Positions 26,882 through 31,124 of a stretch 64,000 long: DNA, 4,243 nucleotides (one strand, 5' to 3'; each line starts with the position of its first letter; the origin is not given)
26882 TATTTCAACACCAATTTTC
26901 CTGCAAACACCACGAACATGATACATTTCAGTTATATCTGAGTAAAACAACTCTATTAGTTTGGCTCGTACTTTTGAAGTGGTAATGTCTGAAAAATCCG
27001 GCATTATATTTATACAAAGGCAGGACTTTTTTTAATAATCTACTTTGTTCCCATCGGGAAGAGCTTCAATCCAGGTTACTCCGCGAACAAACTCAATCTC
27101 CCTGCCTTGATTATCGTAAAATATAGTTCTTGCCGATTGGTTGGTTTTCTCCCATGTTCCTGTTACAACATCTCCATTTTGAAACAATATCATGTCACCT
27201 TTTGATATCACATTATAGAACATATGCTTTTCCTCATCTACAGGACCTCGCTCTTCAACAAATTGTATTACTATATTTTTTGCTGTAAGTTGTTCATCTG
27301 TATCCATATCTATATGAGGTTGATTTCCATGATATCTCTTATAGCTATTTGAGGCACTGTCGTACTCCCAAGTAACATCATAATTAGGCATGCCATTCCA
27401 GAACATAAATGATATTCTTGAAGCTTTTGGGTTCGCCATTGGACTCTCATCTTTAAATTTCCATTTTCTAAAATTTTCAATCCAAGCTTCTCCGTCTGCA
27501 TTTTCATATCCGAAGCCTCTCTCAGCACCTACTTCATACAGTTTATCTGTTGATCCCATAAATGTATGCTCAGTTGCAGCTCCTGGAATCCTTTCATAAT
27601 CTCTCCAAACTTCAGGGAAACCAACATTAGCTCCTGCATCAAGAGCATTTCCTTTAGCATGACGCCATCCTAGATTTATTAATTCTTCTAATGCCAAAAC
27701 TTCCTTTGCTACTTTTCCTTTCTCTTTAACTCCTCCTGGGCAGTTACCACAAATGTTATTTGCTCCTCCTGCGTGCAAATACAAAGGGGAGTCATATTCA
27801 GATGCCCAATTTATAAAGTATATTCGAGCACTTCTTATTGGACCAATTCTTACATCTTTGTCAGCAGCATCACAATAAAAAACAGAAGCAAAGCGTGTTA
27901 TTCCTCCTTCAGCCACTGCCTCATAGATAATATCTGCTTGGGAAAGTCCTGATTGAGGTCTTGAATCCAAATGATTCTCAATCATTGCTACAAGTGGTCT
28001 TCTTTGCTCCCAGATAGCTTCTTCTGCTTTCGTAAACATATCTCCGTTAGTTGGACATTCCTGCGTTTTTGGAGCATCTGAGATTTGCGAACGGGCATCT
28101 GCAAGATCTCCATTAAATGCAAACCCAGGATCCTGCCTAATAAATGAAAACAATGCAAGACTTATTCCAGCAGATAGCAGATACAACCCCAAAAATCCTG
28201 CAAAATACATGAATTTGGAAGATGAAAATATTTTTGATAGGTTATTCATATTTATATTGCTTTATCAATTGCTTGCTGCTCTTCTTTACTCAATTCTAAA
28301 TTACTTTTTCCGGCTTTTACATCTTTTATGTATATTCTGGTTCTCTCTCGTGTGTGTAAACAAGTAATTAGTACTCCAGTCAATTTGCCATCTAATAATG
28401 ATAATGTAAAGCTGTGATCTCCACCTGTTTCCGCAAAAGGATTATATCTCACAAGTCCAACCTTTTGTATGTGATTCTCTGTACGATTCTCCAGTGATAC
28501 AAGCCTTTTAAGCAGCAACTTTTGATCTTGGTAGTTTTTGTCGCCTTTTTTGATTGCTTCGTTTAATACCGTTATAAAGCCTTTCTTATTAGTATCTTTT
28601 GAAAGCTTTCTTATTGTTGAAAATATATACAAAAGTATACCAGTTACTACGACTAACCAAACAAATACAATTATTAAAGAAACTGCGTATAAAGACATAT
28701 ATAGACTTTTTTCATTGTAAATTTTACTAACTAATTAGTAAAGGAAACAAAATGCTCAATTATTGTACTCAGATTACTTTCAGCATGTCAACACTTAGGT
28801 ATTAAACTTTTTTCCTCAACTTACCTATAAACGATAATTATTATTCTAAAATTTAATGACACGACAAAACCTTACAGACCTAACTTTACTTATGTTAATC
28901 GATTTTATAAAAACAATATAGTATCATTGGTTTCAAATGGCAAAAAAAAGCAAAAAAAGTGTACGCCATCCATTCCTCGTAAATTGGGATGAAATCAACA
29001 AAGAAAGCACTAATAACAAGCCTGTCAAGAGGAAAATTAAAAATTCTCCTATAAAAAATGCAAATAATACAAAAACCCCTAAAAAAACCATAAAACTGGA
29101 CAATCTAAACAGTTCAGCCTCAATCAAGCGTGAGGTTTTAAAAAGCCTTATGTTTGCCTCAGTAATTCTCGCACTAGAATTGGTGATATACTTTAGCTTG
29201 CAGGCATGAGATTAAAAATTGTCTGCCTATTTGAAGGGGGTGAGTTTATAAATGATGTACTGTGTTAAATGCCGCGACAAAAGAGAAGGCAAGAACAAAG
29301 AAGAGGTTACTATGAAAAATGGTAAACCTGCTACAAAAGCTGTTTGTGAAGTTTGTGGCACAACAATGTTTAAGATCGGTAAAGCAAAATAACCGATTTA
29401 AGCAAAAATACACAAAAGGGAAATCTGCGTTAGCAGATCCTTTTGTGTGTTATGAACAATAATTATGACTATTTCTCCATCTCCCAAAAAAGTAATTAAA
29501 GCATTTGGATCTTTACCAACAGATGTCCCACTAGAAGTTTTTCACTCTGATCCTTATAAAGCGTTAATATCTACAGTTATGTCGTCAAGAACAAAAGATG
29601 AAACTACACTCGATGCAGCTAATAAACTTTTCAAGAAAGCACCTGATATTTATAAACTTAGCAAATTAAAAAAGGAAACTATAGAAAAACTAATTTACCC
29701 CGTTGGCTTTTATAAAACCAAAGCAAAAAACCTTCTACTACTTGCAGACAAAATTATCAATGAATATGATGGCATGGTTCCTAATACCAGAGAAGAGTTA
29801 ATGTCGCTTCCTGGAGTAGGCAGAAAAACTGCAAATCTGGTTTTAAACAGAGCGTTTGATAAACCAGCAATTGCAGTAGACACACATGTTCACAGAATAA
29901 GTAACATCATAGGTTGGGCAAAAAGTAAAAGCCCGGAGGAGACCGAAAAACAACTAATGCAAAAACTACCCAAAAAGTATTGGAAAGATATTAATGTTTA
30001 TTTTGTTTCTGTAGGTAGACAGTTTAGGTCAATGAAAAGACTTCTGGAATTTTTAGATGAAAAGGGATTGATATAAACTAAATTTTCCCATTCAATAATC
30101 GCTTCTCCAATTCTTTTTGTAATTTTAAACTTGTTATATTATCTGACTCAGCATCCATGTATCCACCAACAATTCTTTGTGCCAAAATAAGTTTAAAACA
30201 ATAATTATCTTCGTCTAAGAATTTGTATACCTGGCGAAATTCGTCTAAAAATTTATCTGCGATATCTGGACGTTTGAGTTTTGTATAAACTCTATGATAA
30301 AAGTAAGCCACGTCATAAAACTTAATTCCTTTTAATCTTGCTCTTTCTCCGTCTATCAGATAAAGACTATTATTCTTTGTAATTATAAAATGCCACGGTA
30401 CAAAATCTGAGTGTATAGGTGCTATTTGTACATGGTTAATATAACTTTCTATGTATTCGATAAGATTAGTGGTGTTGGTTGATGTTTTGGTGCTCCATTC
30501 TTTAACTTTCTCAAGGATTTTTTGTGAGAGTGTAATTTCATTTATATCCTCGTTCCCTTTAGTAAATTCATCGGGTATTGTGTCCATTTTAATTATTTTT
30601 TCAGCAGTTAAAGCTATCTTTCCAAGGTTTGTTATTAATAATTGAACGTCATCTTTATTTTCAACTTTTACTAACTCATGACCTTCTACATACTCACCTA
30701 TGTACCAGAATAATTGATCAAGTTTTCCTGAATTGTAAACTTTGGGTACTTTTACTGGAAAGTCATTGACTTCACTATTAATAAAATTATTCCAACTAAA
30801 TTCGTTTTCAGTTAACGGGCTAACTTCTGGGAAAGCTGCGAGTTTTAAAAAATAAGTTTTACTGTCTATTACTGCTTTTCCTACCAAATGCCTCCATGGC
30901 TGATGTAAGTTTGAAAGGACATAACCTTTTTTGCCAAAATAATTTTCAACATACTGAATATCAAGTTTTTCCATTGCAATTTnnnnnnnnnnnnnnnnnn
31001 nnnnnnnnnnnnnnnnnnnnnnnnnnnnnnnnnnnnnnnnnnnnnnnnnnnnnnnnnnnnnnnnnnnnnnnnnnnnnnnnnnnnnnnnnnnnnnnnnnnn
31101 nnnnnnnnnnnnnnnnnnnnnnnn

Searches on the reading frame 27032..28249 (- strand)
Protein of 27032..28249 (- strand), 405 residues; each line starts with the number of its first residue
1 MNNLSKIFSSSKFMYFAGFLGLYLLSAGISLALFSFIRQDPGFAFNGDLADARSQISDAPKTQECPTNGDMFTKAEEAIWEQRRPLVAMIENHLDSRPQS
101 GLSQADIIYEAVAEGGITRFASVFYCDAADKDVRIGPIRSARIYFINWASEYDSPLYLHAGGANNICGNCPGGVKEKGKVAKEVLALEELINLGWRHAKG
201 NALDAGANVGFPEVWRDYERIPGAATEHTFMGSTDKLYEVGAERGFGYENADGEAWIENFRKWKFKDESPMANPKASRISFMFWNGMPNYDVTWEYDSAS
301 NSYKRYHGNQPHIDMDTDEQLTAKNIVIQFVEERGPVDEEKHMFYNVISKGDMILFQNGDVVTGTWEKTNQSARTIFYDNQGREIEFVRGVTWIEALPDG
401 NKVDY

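Call 43: search_protein_families(library=pfam, proteins=[window:27032-28249:-], max_evalue=0.0001)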
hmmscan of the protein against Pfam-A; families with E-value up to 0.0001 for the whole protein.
window:27032-28249:- (405 aa): 2 families
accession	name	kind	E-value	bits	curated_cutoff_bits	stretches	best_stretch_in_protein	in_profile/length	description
PF11258.13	DUF3048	-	1.1e-30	107.2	25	1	81-166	12-94/148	Protein of unknown function (DUF3048) N-terminal domain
PF17479.7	DUF3048_C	-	1.2e-29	103.4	25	1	290-394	8-114/114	Protein of unknown function (DUF3048) C-terminal domain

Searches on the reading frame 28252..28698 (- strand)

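Call 43: search_protein_families(library=pfam, proteins=[window:28252-28698:-], max_evalue=0.0001)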
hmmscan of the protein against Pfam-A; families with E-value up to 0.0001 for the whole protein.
window:28252-28698:- (148 aa): 1 family
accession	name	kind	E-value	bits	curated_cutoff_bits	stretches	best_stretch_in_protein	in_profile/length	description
PF14584.11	DUF4446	-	1e-36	126.7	27.4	1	4-148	6-150/150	Protein of unknown function (DUF4446)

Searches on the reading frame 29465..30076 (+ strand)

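Call 43: search_protein_families(library=pfam, proteins=[window:29465-30076:+], max_evalue=0.0001)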
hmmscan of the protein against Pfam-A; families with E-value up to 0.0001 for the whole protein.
window:29465-30076:+ (203 aa): 2 families
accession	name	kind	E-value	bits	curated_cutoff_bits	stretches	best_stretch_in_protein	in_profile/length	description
PF00730.31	HhH-GPD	-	7.8e-26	91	26.2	1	35-170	1-108/108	HhH-GPD superfamily base excision DNA repair protein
PF00633.29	HHH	-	5e-10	39.1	24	1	101-127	2-28/30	Helix-hairpin-helix motif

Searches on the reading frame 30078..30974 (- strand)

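Call 43: search_protein_families(library=pfam, proteins=[window:30078-30974:-], max_evalue=0.0001)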
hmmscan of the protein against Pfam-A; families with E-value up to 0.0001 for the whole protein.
window:30078-30974:- (298 aa): 1 family
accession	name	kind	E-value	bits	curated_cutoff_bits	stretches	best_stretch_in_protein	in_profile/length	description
PF01636.29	APH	-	1.4e-09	38.5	23.2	1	37-247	18-230/239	Phosphotransferase enzyme family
